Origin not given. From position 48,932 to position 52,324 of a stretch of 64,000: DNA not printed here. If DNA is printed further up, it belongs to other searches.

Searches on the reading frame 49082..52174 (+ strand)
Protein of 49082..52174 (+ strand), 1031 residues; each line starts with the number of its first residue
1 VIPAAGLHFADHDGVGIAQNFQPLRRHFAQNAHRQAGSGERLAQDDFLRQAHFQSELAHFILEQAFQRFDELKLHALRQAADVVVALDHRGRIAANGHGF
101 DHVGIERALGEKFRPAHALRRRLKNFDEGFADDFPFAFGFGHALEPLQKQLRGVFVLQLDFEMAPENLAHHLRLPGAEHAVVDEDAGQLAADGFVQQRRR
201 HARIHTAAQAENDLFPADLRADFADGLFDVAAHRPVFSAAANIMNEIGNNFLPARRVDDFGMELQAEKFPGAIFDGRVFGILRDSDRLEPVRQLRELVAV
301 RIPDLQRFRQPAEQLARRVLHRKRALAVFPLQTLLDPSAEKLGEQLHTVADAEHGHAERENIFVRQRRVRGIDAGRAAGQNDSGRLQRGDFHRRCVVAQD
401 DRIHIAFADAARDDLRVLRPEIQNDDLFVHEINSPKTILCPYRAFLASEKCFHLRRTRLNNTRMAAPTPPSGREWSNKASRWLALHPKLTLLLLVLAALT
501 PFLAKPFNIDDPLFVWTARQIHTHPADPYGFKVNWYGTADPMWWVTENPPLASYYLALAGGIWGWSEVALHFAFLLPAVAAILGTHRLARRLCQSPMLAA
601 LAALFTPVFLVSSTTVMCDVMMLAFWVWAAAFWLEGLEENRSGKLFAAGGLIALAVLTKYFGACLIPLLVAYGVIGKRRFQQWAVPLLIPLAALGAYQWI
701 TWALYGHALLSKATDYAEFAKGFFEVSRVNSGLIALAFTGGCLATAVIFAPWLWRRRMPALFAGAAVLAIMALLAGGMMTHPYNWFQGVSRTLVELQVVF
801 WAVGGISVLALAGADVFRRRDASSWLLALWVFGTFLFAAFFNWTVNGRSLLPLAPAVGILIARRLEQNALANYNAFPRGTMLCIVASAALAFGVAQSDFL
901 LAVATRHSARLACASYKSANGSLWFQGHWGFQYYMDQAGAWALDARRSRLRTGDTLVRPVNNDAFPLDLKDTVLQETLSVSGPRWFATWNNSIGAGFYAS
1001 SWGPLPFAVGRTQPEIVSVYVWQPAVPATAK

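Call 88: search_protein_families(library=pfam, proteins=[window:49082-52174:+], max_evalue=0.0001)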
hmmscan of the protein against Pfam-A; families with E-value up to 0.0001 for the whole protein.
window:49082-52174:+ (1031 aa): 1 family
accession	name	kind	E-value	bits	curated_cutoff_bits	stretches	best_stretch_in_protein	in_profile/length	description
PF13231.12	PMT_2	-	2.7e-15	57.4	26.1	1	548-694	2-152/160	Dolichyl-phosphate-mannose-protein mannosyltransferase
